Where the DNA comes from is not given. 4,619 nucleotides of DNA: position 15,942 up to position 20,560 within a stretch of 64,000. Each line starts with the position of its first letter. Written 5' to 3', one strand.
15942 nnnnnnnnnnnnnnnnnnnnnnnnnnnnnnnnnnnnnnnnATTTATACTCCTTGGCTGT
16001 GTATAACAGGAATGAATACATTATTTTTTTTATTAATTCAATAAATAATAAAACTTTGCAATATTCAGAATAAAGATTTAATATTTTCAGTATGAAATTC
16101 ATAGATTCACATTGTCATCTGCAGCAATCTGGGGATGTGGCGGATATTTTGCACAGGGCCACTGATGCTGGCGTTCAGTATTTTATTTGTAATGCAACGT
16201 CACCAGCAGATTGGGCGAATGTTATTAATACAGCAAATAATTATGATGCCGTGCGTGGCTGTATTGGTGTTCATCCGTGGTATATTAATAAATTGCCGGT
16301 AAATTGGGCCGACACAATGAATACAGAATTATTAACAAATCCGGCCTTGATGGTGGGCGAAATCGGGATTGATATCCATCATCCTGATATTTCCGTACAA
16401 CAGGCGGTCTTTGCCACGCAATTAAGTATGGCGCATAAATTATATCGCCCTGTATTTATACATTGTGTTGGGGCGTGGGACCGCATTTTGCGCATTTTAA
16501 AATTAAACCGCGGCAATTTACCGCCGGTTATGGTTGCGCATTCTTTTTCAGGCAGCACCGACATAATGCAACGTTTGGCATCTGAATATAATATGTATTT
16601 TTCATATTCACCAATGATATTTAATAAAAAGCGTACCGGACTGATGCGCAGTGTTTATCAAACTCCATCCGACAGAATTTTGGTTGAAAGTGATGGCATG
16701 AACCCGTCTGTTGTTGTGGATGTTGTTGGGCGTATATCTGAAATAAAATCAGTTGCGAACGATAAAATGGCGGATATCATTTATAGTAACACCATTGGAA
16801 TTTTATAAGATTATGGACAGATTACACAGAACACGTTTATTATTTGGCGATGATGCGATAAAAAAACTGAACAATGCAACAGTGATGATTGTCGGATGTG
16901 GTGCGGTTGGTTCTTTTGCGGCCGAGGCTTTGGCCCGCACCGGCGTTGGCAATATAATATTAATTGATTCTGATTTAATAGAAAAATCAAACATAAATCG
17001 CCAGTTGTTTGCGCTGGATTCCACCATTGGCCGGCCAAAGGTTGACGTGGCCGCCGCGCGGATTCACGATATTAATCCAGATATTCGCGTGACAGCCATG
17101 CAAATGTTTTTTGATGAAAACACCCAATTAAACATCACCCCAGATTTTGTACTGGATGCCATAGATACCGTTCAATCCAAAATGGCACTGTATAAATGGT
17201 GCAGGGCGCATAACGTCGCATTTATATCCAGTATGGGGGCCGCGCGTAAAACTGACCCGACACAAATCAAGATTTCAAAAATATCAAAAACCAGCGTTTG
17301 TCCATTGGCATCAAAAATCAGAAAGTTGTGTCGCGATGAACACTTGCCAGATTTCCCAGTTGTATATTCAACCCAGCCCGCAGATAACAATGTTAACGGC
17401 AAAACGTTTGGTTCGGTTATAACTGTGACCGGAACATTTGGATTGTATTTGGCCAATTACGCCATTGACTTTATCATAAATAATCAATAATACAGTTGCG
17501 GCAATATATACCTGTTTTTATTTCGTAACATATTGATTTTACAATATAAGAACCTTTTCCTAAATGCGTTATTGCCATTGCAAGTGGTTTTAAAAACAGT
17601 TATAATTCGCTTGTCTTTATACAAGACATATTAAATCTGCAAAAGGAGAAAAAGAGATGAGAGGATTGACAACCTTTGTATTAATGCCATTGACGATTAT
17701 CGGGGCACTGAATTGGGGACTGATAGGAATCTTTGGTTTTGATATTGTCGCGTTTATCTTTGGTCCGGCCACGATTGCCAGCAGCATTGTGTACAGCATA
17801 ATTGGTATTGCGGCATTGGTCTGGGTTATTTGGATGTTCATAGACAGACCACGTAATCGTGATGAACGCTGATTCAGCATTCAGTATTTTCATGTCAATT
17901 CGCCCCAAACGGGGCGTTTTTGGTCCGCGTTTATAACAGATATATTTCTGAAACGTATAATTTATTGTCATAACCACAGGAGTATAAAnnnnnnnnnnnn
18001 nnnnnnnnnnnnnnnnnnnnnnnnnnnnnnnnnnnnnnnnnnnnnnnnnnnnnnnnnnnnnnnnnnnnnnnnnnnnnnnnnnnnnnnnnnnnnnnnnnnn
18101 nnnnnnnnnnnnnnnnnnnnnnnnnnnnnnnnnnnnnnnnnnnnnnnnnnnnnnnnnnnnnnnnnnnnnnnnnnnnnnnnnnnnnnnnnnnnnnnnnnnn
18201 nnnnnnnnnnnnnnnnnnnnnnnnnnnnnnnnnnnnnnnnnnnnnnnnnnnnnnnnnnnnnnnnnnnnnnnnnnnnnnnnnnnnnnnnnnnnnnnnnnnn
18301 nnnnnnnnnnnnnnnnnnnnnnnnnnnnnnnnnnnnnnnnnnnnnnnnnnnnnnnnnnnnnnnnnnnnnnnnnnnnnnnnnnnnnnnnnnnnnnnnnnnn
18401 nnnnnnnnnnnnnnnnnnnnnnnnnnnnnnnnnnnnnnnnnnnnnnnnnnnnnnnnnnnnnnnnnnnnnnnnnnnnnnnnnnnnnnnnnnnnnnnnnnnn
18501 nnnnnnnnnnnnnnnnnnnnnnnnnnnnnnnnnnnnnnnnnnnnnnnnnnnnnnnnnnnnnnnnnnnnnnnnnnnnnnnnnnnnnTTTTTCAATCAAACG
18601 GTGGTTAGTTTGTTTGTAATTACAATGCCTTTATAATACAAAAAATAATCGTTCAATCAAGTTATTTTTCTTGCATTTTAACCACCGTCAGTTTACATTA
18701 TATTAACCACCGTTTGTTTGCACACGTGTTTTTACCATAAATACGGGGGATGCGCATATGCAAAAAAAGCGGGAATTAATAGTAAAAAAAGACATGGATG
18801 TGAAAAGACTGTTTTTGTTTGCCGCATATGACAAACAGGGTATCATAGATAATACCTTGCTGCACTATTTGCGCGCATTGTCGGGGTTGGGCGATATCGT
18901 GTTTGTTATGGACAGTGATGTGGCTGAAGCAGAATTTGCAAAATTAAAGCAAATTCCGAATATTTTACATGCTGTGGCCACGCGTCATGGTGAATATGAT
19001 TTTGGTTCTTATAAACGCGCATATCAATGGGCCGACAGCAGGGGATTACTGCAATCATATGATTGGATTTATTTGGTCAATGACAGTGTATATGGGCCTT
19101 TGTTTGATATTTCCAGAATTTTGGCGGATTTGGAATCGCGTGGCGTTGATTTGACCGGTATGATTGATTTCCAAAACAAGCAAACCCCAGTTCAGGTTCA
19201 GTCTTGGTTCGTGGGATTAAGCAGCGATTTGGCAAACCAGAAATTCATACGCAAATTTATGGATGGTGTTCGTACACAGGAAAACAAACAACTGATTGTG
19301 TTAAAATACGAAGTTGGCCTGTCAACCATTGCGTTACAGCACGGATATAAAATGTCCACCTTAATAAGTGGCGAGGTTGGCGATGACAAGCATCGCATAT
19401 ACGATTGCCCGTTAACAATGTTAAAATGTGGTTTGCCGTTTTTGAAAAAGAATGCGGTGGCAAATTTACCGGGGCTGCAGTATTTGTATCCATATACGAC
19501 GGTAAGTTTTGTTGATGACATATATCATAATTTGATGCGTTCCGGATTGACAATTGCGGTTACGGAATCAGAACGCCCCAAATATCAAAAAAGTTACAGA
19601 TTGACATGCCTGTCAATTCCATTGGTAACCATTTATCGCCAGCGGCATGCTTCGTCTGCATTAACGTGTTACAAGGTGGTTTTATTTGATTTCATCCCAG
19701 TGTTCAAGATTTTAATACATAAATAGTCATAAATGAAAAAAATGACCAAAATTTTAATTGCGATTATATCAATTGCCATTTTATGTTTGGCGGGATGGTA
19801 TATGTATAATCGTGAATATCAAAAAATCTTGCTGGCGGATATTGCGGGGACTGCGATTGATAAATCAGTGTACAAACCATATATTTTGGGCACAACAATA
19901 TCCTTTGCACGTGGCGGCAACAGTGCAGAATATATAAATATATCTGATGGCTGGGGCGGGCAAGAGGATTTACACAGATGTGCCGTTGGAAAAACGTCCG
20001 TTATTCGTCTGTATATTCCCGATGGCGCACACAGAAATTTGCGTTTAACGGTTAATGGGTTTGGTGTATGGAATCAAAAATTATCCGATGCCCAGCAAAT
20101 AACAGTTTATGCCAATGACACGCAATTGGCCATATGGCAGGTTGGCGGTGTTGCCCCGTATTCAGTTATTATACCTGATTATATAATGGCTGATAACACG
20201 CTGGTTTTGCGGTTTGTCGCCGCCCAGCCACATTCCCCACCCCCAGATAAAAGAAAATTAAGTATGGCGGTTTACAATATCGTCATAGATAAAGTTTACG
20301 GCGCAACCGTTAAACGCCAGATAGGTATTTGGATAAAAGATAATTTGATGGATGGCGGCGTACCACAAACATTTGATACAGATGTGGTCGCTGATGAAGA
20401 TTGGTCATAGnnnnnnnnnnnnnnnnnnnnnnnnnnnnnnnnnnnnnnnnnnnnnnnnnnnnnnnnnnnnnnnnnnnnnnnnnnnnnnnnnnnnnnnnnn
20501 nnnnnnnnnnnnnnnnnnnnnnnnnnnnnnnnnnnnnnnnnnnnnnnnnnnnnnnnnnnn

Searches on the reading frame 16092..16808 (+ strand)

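Call 14: search_protein_families(library=pfam, proteins=[window:16092-16808:+], max_evalue=0.001)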
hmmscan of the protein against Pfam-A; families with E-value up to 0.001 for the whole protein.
window:16092-16808:+ (238 aa): 1 family
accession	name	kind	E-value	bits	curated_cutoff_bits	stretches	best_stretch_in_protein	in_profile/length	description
PF01026.27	TatD_DNase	-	8.4e-48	163.4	27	1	4-235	1-249/253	TatD related DNase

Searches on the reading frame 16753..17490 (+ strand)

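Call 14: search_protein_families(library=pfam, proteins=[window:16753-17490:+], max_evalue=0.001)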
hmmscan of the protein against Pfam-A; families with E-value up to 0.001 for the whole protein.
window:16753-17490:+ (245 aa): 2 families
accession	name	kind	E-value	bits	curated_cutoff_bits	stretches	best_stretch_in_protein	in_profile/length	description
PF00899.27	ThiF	-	1.9e-44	152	28.1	1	29-243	6-204/238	ThiF family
PF03435.24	Sacchrp_dh_NADP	-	6.8e-06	26.9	25.1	1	44-159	1-97/129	Saccharopine dehydrogenase NADP binding domain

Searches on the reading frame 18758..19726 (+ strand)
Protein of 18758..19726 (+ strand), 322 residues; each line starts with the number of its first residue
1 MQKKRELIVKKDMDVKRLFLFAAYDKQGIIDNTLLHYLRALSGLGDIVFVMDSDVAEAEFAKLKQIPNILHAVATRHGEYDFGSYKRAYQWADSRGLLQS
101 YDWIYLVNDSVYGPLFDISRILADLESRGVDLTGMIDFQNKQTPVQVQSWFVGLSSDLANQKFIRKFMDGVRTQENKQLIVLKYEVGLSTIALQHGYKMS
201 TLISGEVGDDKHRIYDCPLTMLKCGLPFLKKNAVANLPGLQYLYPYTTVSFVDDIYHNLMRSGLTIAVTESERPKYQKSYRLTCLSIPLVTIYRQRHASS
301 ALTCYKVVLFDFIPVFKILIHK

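Call 14: search_protein_families(library=pfam, proteins=[window:18758-19726:+], max_evalue=0.001)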
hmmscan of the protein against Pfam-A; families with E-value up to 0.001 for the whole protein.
window:18758-19726:+ (322 aa): 1 family
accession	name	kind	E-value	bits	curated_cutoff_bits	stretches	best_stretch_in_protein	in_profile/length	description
PF05045.17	RgpF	-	4e-18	65.8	25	1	47-235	1-198/503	Rhamnan synthesis protein F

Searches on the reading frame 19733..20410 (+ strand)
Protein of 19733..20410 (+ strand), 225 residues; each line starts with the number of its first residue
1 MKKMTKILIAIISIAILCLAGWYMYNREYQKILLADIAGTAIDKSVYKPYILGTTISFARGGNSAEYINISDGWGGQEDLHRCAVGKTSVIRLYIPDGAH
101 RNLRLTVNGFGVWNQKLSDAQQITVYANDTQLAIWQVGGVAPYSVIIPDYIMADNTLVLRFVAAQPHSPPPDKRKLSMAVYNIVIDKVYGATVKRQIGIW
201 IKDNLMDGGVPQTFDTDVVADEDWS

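Call 14: search_protein_families(library=pfam, proteins=[window:19733-20410:+], max_evalue=0.001)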
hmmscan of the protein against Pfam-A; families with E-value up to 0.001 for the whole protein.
window:19733-20410:+ (225 aa): 1 family
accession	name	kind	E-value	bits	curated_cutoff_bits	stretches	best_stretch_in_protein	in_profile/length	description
PF08477.19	Roc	-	0.00083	20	27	0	84-162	9-88/119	Ras of Complex, Roc, domain of DAPkinase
